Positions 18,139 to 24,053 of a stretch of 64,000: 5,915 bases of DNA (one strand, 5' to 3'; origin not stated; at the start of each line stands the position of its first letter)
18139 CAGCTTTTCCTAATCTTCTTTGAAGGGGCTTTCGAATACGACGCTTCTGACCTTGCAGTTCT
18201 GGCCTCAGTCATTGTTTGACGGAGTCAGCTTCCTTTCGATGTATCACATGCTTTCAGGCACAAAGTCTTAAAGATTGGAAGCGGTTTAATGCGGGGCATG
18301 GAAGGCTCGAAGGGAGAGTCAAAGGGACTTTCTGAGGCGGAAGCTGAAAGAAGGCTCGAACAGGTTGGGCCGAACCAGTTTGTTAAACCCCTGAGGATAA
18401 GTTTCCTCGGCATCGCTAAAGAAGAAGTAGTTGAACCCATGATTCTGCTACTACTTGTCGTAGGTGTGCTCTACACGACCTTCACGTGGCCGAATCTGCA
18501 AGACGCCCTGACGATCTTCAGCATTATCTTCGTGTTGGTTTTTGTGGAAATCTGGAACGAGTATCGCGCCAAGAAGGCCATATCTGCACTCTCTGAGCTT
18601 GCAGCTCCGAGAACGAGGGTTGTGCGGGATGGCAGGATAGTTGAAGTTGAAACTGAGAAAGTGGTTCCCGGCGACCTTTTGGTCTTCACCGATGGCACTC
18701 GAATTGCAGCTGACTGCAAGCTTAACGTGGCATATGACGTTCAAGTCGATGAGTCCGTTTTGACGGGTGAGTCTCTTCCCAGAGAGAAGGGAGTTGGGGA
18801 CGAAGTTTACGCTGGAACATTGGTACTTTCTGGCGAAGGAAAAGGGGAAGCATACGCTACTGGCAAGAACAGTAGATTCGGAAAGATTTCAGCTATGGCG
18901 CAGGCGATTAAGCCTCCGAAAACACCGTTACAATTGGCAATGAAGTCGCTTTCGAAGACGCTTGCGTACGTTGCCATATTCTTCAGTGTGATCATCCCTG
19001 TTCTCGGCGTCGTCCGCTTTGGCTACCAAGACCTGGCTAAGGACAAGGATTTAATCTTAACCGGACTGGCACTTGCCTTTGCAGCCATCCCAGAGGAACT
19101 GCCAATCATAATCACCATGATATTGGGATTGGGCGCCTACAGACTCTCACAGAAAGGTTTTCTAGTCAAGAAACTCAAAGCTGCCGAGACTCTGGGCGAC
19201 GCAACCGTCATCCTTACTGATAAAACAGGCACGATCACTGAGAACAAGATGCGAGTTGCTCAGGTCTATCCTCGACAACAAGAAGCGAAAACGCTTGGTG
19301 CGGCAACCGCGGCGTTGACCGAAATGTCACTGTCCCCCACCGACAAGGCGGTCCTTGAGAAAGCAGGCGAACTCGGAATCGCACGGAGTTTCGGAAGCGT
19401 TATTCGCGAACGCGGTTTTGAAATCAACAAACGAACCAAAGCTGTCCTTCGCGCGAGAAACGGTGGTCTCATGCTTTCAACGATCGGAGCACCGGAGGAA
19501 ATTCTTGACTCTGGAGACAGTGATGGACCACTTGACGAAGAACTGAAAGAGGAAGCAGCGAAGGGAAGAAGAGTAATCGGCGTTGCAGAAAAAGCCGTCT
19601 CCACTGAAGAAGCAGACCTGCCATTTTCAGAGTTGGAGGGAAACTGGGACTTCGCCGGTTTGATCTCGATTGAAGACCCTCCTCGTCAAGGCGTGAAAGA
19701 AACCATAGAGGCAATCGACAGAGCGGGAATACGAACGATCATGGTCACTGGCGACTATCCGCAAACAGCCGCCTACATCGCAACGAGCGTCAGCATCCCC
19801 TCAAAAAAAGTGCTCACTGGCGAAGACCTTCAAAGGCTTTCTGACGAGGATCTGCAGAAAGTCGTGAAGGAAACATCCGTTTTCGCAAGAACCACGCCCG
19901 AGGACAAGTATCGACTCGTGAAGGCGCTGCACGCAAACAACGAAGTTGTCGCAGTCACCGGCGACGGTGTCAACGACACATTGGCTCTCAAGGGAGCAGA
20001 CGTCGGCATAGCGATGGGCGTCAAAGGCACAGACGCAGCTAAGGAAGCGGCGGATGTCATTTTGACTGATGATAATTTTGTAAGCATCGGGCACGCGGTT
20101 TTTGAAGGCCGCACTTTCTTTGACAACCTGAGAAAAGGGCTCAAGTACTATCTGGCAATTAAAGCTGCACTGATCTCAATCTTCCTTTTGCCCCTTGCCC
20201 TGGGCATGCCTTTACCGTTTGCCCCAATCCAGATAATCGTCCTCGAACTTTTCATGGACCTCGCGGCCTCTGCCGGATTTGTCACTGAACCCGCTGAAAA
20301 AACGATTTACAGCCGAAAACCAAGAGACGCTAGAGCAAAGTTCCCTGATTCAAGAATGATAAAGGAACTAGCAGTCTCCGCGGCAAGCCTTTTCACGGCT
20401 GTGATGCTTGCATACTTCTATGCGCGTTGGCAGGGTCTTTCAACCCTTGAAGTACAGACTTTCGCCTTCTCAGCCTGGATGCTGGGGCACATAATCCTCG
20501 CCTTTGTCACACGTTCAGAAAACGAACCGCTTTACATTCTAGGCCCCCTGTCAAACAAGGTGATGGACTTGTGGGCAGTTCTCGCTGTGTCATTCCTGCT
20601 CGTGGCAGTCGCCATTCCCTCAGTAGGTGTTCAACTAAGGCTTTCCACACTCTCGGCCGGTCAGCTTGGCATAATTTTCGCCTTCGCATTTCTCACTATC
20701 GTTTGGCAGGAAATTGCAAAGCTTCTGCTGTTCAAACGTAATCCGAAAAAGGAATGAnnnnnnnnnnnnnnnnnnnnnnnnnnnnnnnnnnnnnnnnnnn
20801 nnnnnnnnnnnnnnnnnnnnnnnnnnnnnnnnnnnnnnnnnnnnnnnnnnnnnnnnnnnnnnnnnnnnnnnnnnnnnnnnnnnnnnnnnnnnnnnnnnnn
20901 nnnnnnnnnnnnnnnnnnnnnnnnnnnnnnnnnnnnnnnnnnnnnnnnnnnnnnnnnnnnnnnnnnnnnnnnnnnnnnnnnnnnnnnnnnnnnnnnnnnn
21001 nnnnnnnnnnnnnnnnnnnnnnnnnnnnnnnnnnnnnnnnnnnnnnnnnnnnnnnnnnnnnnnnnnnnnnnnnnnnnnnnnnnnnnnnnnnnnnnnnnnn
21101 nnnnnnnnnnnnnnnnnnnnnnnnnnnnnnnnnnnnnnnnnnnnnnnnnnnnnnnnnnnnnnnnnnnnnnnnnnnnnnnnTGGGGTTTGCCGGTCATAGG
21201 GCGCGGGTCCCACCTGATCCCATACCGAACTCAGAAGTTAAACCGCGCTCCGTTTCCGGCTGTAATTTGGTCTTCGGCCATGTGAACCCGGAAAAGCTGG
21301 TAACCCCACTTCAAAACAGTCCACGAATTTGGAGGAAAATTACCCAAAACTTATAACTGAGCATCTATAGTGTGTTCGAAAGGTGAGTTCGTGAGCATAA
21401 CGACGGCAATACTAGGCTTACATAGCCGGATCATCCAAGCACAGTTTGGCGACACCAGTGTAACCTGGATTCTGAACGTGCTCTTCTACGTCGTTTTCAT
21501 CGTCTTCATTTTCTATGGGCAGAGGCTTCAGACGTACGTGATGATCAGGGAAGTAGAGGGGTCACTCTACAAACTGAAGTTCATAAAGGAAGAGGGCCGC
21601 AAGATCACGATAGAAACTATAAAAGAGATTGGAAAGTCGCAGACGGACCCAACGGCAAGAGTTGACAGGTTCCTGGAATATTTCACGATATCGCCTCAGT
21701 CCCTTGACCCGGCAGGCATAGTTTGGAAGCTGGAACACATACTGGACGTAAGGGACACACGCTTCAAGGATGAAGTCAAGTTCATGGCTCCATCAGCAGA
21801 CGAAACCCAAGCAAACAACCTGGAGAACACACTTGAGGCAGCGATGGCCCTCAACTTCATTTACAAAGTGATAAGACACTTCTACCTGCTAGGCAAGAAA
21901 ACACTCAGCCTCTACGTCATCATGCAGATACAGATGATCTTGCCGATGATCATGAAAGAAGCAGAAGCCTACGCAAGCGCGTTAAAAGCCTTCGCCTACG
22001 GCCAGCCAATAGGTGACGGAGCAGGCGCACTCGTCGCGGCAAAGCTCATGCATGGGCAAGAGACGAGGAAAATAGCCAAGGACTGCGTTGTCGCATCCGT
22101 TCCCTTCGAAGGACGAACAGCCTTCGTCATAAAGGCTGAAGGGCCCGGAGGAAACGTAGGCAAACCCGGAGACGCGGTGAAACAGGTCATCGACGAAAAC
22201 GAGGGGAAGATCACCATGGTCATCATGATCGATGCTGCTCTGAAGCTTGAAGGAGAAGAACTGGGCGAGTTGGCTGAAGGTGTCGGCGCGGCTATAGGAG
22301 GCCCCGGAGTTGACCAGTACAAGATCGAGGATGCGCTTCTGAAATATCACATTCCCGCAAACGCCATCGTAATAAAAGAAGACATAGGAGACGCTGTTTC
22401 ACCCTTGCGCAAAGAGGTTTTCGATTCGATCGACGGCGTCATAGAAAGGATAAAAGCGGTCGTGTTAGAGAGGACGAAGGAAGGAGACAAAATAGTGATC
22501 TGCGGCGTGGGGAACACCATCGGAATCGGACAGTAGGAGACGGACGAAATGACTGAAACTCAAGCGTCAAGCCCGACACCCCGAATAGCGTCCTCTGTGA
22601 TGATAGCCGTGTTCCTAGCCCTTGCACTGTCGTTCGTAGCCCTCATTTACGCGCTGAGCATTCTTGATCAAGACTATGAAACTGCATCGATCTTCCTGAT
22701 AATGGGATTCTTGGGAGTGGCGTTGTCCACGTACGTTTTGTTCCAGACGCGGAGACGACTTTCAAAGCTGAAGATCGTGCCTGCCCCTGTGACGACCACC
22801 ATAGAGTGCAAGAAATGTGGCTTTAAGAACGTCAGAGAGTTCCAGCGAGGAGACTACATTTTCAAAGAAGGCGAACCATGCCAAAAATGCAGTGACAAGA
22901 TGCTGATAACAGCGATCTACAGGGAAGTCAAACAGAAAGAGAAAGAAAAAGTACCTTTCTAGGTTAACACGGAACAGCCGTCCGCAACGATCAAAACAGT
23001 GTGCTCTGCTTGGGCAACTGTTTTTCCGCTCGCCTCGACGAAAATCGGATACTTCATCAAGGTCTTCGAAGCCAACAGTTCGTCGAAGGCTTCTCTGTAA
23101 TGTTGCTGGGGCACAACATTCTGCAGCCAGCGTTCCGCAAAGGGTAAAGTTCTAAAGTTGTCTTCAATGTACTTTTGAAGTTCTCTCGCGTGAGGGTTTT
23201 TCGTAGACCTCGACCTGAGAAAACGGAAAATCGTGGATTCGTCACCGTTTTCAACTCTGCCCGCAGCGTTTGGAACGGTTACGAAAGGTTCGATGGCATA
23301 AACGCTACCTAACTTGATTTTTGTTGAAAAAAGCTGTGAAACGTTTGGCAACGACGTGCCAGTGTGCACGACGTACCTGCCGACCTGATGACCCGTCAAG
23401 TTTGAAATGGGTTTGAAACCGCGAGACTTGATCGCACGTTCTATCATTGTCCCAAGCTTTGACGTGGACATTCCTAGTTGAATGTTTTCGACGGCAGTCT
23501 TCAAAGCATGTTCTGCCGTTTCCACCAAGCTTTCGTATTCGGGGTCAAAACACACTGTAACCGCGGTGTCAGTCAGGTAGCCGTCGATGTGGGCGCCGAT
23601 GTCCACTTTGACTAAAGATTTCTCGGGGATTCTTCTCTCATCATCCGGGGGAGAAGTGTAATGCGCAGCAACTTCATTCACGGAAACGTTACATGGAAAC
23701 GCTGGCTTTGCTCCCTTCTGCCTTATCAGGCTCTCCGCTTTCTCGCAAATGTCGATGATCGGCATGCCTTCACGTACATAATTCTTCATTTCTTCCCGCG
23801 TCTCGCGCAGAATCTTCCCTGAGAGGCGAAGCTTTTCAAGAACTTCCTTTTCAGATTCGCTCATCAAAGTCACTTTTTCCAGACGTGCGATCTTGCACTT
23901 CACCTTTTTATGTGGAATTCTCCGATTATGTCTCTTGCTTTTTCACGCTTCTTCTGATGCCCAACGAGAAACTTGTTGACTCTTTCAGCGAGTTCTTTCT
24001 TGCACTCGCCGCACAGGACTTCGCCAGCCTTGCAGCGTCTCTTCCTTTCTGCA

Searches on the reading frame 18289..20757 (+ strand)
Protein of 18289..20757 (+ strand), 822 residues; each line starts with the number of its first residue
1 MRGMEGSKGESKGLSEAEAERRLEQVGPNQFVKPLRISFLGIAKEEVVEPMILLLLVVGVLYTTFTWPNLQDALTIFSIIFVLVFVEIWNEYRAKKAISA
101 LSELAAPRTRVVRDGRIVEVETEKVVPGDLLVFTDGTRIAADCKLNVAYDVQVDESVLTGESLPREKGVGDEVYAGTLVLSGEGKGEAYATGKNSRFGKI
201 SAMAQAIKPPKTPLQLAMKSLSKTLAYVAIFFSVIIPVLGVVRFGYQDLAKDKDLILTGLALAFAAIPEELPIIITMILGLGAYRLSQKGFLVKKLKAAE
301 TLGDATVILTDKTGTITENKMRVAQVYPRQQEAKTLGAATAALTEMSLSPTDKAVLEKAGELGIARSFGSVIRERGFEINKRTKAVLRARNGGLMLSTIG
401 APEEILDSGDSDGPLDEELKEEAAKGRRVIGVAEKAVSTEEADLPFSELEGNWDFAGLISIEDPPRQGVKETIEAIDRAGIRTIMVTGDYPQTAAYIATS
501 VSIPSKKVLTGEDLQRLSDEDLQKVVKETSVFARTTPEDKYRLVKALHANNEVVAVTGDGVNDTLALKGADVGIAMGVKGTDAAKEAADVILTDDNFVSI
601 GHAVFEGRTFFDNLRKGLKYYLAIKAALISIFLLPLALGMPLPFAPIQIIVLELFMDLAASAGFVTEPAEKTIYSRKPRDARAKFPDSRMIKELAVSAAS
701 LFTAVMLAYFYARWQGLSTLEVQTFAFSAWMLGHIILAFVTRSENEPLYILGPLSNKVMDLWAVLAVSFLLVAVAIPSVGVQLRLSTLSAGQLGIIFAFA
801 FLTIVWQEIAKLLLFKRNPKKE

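Call 8: search_protein_families(library=ncbifam, proteins=[window:18289-20757:+])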
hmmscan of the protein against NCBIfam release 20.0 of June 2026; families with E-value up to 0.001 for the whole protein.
window:18289-20757:+ (822 aa): 21 families
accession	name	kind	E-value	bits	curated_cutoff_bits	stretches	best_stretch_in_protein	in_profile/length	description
TIGR01522.1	ATPase-IIA2_Ca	equivalog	1.1e-141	473.4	798.3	1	12-814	22-850/854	calcium-transporting P-type ATPase, PMR1-type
TIGR01647.1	ATPase-IIIA_H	equivalog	1.6e-116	390.3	615.5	1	13-746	1-728/755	plasma-membrane proton-efflux P-type ATPase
TIGR01517.1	ATPase-IIB_Ca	equivalog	9.6e-105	351.6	507.05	1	11-742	53-810/882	calcium-translocating P-type ATPase, PMCA-type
TIGR01116.1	ATPase-IIA1_Ca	equivalog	1.3e-94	317.9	703.4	2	450-812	452-796/799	calcium-translocating P-type ATPase, SERCA-type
TIGR01106.1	ATPase-IIC_X-K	subfamily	7.6e-94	315.4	946.1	3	508-690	638-823/997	Na,H/K antiporter P-type ATPase subunit alpha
TIGR01523.1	ATPase-IID_K-Na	equivalog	1.2e-90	304.5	645.05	3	418-718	544-862/997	potassium/sodium efflux P-type ATPase, fungal-type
TIGR01524.1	ATPase-IIIB_Mg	equivalog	3.4e-84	283.3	610.75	1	11-731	31-776/867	magnesium-translocating P-type ATPase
TIGR01525.1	ATPase-IB_hvy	subfamily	8.8e-83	279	346.25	2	55-509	4-431/560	heavy metal translocating P-type ATPase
TIGR01494.1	ATPase_P-type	subfamily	1.2e-81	274.6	62.3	2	76-503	2-365/478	HAD-IC family P-type ATPase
NF011702.0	PRK15122.1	subfamily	8.2e-76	255.7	975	2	174-736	248-820/907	magnesium-translocating P-type ATPase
TIGR01657.1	P-ATPase-V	hypoth_equivalog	4e-61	206.8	618.25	4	8-167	134-290/1055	ATP13A2 family polyamine export P-type ATPase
TIGR01512.1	ATPase-IB2_Cd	subfamily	3.6e-59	200.8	313.5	3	56-393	4-315/494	cadmium family heavy metal-translocating P-type ATPase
TIGR01511.1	ATPase-IB1_Cu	subfamily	2.2e-56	191.8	397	3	72-365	45-318/542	copper-translocating P-type ATPase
NF008262.1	PRK11033.1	equivalog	7.2e-50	170.2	1005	2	82-513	207-608/731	zinc/cadmium/mercury/lead-transporting ATPase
NF033775.1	P_type_ZntA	exception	1.3e-43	149.4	1240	3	81-364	211-490/732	Zn(II)/Cd(II)/Pb(II) translocating P-type ATPase ZntA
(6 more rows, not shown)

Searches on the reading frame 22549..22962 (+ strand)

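Call 8: search_protein_families(library=ncbifam, proteins=[window:22549-22962:+])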
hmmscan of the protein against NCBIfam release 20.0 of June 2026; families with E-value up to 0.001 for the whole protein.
window:22549-22962:+ (137 aa): 2 families
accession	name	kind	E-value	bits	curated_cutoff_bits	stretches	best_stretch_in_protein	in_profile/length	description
TIGR01960.1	ndhF3_CO2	subfamily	0.00023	19.8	588.7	1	14-66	88-140/606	NAD(P)H dehydrogenase, subunit NdhF3 family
NF005633.0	PRK07390.1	subfamily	0.00048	18.8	676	1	14-65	88-139/613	NAD(P)H-quinone oxidoreductase subunit F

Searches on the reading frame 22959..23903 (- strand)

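Call 8: search_protein_families(library=ncbifam, proteins=[window:22959-23903:-])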
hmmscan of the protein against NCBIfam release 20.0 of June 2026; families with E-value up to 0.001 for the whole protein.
window:22959-23903:- (314 aa): 8 families
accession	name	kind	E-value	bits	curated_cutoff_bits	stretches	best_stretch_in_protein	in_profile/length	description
TIGR00501.1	met_pdase_II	equivalog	7.7e-95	317.8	222.65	1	19-314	2-294/295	type II methionyl aminopeptidase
TIGR00500.1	met_pdase_I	equivalog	3.2e-35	121.8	171.35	1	19-213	6-208/247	type I methionyl aminopeptidase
TIGR00495.1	crvDNA_42K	hypoth_equivalog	4.2e-30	104.7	430.05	1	11-313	9-332/383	ErbB3-binding protein EBP1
NF008970.0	PRK12318.1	equivalog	1.2e-13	50.9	267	1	23-219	50-255/291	methionyl aminopeptidase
NF040821.1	dipep_PepQ_Arch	equivalog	7.3e-13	48.2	630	1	42-217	148-324/346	Xaa-Pro dipeptidase PepQ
NF009533.0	PRK12897.1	equivalog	1.9e-12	47.1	488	1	19-215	7-211/248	type I methionyl aminopeptidase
NF007310.0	PRK09795.1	equivalog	3.4e-08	32.7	393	1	19-216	130-333/361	aminopeptidase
NF005583.0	PRK07281.1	equivalog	3.1e-05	23.4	445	1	121-209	148-236/286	methionyl aminopeptidase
